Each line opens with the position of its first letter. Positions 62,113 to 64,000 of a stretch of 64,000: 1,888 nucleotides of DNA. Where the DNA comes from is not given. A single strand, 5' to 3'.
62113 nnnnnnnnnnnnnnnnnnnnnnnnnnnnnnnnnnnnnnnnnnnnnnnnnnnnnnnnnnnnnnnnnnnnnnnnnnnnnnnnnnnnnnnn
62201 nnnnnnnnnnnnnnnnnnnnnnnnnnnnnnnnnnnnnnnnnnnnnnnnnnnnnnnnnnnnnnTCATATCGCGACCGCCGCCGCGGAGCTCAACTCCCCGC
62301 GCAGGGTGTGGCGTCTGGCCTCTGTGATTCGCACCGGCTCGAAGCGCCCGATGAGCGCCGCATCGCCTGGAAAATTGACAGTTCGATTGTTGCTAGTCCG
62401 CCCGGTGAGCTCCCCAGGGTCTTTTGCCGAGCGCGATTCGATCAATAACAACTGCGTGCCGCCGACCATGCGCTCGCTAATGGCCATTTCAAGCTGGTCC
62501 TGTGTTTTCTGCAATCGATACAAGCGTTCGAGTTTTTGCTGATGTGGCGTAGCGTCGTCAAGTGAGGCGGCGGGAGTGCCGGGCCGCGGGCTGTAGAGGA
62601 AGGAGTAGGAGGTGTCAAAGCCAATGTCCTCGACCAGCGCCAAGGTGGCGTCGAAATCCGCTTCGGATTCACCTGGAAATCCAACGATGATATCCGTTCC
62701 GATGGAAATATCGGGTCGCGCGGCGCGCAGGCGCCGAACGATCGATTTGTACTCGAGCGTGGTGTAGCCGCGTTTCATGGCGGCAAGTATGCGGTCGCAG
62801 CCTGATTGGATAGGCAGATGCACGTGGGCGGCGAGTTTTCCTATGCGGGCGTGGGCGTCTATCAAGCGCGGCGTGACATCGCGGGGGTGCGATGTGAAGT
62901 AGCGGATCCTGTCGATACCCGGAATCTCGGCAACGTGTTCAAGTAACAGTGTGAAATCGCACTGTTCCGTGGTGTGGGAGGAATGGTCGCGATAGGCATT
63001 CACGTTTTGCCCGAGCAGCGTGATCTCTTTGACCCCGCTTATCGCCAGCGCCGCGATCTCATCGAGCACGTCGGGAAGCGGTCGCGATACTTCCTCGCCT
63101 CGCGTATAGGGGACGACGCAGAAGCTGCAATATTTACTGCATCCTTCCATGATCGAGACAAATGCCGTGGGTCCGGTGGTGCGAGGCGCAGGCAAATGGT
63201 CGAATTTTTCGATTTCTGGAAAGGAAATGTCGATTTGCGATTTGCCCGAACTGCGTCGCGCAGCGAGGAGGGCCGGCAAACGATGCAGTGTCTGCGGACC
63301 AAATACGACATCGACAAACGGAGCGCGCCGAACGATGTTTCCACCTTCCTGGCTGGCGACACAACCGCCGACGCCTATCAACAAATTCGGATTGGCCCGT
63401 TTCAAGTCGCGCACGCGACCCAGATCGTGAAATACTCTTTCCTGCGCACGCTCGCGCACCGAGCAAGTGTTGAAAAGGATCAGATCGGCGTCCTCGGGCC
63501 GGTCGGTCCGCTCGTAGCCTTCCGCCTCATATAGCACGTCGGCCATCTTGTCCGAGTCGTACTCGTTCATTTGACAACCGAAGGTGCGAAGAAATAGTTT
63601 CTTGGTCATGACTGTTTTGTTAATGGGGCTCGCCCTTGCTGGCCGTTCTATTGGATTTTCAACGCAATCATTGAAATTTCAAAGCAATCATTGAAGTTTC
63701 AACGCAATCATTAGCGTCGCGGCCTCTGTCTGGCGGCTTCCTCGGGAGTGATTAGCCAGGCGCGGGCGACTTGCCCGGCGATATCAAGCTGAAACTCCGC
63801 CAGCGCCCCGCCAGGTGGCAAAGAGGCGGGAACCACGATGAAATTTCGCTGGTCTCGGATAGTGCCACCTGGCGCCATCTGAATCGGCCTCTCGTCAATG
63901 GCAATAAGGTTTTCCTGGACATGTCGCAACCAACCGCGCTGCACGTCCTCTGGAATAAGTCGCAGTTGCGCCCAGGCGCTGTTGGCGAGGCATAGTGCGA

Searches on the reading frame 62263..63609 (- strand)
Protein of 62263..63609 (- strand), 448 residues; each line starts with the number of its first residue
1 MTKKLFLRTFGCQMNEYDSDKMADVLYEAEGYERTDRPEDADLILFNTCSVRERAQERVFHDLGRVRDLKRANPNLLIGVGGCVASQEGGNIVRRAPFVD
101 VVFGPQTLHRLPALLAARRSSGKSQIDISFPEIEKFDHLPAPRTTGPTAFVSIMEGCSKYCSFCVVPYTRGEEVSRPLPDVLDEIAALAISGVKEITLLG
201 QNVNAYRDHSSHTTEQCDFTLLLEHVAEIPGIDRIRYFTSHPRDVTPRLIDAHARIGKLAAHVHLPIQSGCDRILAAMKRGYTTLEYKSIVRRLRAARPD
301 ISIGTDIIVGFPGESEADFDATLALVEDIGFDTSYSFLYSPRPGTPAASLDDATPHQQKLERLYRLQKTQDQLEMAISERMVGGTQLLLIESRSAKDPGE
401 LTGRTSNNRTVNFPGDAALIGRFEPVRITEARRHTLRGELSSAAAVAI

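Call 4: find_encoding_contigs(protein=window:62263-63609:-, flank=10000, max_places=6)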
Protein window:62263-63609:- (448 aa): 9 contigs read that carry it; 6 places shown.
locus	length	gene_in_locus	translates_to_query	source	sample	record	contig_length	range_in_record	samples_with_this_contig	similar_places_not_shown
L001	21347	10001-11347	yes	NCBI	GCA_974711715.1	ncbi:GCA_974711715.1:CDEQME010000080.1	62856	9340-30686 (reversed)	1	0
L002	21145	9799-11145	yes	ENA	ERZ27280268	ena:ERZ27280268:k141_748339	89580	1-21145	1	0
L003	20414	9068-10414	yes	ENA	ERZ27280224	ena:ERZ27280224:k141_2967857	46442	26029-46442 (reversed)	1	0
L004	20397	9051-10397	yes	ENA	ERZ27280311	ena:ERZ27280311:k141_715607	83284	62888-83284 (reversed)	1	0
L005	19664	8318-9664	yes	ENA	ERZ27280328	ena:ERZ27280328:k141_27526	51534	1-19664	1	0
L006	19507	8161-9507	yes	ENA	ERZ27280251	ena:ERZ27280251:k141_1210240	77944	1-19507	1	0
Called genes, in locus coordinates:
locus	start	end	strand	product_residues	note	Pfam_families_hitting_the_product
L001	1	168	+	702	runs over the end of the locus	PF13432:TPR_16 (weak), PF14559:TPR_19 (weak), PF00515:TPR_1 (weak), PF13414:TPR_11, PF13371:TPR_9, PF13424:TPR_12, PF13414:TPR_11, PF13844:Glyco_transf_41, +16 more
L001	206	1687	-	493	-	PF04715:, PF00425:Chorismate_bind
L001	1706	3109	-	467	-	PF01565:FAD_binding_4, PF02913:FAD-oxidase_C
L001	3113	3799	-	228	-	PF00702:Hydrolase, PF12710:HAD (weak), PF13419:HAD_2, PF13242:Hydrolase_like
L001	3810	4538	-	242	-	PF00834:Ribul_P_3_epim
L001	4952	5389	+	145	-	PF04379:DUF525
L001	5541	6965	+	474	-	PF03562:MltA, PF06725:3D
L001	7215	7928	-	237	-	PF10411:DsbC_N, PF13098:Thioredoxin_2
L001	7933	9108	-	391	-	PF01266:DAO (weak), PF01494:FAD_binding_3, PF05834:Lycopene_cycl (faint), PF13450:NAD_binding_8 (weak), PF08491:SE (faint)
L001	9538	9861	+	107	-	-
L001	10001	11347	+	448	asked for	PF00919:UPF0004, PF04055:Radical_SAM, PF01938:TRAM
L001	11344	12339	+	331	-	PF02562:PhoH, PF13604:AAA_30, PF13245:AAA_19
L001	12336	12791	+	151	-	PF02130:YbeY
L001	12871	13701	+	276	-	PF21917:NMB0537_N, PF00571:CBS, PF03471:CorC_HlyC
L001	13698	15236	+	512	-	PF20154:LNT_N, PF00795:CN_hydrolase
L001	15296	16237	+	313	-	PF02091:tRNA-synt_2e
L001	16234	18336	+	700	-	PF02092:tRNA_synt_2f, PF05746:DALR_1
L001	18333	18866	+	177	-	PF00702:Hydrolase, PF08645:PNK3P, PF13344:Hydrolase_6 (faint), PF13419:HAD_2 (faint), PF13242:Hydrolase_like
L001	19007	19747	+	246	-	PF01553:Acyltransferase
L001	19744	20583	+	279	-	PF01863:YgjP-like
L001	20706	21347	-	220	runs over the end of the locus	-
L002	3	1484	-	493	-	PF04715:, PF00425:Chorismate_bind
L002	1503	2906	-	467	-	PF01565:FAD_binding_4, PF02913:FAD-oxidase_C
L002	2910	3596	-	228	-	PF00702:Hydrolase, PF12710:HAD (weak), PF13419:HAD_2, PF13242:Hydrolase_like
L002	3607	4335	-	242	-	PF00834:Ribul_P_3_epim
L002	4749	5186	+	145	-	PF04379:DUF525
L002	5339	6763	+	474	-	PF03562:MltA, PF06725:3D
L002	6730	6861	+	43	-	-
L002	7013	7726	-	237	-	PF10411:DsbC_N, PF13098:Thioredoxin_2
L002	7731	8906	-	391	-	PF01266:DAO (weak), PF01494:FAD_binding_3, PF05834:Lycopene_cycl (faint), PF13450:NAD_binding_8 (weak), PF08491:SE (faint)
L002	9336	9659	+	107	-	-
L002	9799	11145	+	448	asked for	PF00919:UPF0004, PF04055:Radical_SAM, PF01938:TRAM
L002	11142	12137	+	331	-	PF02562:PhoH, PF13604:AAA_30, PF13245:AAA_19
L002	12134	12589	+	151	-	PF02130:YbeY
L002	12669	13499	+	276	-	PF21917:NMB0537_N, PF00571:CBS, PF03471:CorC_HlyC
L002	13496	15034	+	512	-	PF20154:LNT_N, PF00795:CN_hydrolase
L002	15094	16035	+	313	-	PF02091:tRNA-synt_2e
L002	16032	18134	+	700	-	PF02092:tRNA_synt_2f, PF05746:DALR_1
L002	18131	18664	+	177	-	PF00702:Hydrolase, PF08645:PNK3P, PF13419:HAD_2 (faint), PF13242:Hydrolase_like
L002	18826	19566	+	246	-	PF01553:Acyltransferase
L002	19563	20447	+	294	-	PF01863:YgjP-like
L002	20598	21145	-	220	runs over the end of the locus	-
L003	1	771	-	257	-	?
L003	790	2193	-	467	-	PF01565:FAD_binding_4, PF02913:FAD-oxidase_C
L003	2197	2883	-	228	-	PF00702:Hydrolase, PF12710:HAD (weak), PF13419:HAD_2, PF13242:Hydrolase_like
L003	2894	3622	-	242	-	PF00834:Ribul_P_3_epim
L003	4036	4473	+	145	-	PF04379:DUF525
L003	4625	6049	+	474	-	PF03562:MltA, PF06725:3D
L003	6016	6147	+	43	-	-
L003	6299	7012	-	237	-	PF10411:DsbC_N, PF13098:Thioredoxin_2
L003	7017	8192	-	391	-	PF01266:DAO (weak), PF01494:FAD_binding_3, PF05834:Lycopene_cycl (faint), PF13450:NAD_binding_8 (weak), PF08491:SE (faint)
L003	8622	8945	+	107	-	-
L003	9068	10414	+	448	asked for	PF00919:UPF0004, PF04055:Radical_SAM, PF01938:TRAM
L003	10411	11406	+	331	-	PF02562:PhoH, PF13604:AAA_30, PF13245:AAA_19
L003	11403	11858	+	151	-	PF02130:YbeY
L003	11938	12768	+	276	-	PF21917:NMB0537_N, PF00571:CBS, PF03471:CorC_HlyC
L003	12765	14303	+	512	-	PF20154:LNT_N, PF00795:CN_hydrolase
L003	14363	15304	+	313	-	PF02091:tRNA-synt_2e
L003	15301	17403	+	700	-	PF02092:tRNA_synt_2f, PF05746:DALR_1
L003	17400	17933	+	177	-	PF00702:Hydrolase, PF08645:PNK3P, PF13344:Hydrolase_6 (faint), PF13419:HAD_2 (faint), PF13242:Hydrolase_like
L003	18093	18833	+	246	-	PF01553:Acyltransferase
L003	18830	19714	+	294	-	PF01863:YgjP-like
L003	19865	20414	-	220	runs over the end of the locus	-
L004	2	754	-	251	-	?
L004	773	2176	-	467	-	PF01565:FAD_binding_4, PF02913:FAD-oxidase_C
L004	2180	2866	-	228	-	PF00702:Hydrolase, PF12710:HAD (weak), PF13419:HAD_2, PF13242:Hydrolase_like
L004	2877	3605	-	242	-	PF00834:Ribul_P_3_epim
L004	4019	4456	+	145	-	PF04379:DUF525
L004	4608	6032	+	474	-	PF03562:MltA, PF06725:3D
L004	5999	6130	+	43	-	-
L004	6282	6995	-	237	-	PF10411:DsbC_N, PF13098:Thioredoxin_2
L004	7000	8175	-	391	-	PF01266:DAO (weak), PF01494:FAD_binding_3, PF05834:Lycopene_cycl (faint), PF13450:NAD_binding_8 (weak), PF08491:SE (faint)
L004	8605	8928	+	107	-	-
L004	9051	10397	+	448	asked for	PF00919:UPF0004, PF04055:Radical_SAM, PF01938:TRAM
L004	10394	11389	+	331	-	PF02562:PhoH, PF13604:AAA_30, PF13245:AAA_19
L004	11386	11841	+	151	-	PF02130:YbeY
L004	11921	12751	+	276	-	PF21917:NMB0537_N, PF00571:CBS, PF03471:CorC_HlyC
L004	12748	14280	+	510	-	PF20154:LNT_N, PF00795:CN_hydrolase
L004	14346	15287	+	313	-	PF02091:tRNA-synt_2e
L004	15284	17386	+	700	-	PF02092:tRNA_synt_2f, PF05746:DALR_1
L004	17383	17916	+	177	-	PF00702:Hydrolase, PF08645:PNK3P, PF13344:Hydrolase_6 (faint), PF13419:HAD_2 (weak), PF13242:Hydrolase_like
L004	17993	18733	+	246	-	PF01553:Acyltransferase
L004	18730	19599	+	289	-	PF01863:YgjP-like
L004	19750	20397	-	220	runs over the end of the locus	-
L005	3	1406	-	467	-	PF01565:FAD_binding_4, PF02913:FAD-oxidase_C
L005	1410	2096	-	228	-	PF00702:Hydrolase, PF12710:HAD (weak), PF13419:HAD_2, PF13242:Hydrolase_like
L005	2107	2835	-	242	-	PF00834:Ribul_P_3_epim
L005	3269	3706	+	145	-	PF04379:DUF525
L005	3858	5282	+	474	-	PF03562:MltA, PF06725:3D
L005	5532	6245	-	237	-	PF10411:DsbC_N, PF13098:Thioredoxin_2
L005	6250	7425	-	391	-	PF01266:DAO (weak), PF01494:FAD_binding_3, PF05834:Lycopene_cycl (faint), PF13450:NAD_binding_8 (weak), PF08491:SE (faint)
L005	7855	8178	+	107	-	-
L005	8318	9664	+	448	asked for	PF00919:UPF0004, PF04055:Radical_SAM, PF01938:TRAM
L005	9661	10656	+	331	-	PF02562:PhoH, PF13604:AAA_30, PF13245:AAA_19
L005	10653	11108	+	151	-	PF02130:YbeY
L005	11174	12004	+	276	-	PF21917:NMB0537_N, PF00571:CBS, PF03471:CorC_HlyC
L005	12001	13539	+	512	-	PF20154:LNT_N, PF00795:CN_hydrolase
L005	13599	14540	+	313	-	PF02091:tRNA-synt_2e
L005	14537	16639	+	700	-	PF02092:tRNA_synt_2f, PF05746:DALR_1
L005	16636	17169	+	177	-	PF00702:Hydrolase, PF08645:PNK3P, PF13344:Hydrolase_6 (faint), PF13419:HAD_2 (faint), PF13242:Hydrolase_like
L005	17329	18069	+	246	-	PF01553:Acyltransferase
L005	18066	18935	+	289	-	PF01863:YgjP-like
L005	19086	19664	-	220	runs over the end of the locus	-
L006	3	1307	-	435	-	?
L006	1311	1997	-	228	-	PF00702:Hydrolase, PF12710:HAD (weak), PF13419:HAD_2, PF13242:Hydrolase_like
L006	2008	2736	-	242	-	PF00834:Ribul_P_3_epim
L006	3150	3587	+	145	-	PF04379:DUF525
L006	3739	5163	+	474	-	PF03562:MltA, PF06725:3D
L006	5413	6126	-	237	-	PF10411:DsbC_N, PF13098:Thioredoxin_2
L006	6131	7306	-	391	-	PF01266:DAO (weak), PF01494:FAD_binding_3, PF05834:Lycopene_cycl (faint), PF13450:NAD_binding_8 (weak), PF08491:SE (faint)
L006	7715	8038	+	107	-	-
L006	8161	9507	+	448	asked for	PF00919:UPF0004, PF04055:Radical_SAM, PF01938:TRAM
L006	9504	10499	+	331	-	PF02562:PhoH, PF13604:AAA_30, PF13245:AAA_19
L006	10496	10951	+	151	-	PF02130:YbeY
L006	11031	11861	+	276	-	PF21917:NMB0537_N, PF00571:CBS, PF03471:CorC_HlyC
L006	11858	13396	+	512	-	PF20154:LNT_N, PF00795:CN_hydrolase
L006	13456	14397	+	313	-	PF02091:tRNA-synt_2e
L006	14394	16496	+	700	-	PF02092:tRNA_synt_2f, PF05746:DALR_1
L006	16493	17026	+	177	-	PF00702:Hydrolase, PF08645:PNK3P, PF13344:Hydrolase_6 (faint), PF13419:HAD_2 (faint), PF13242:Hydrolase_like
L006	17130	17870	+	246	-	PF01553:Acyltransferase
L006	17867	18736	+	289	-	PF01863:YgjP-like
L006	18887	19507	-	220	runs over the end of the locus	-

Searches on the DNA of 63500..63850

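Call 60: search_rna_families(source=window, start=63500, end=63850, threshold=evalue, max_evalue=1)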
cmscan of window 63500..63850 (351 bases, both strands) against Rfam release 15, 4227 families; matches with E-value up to 1: 0.
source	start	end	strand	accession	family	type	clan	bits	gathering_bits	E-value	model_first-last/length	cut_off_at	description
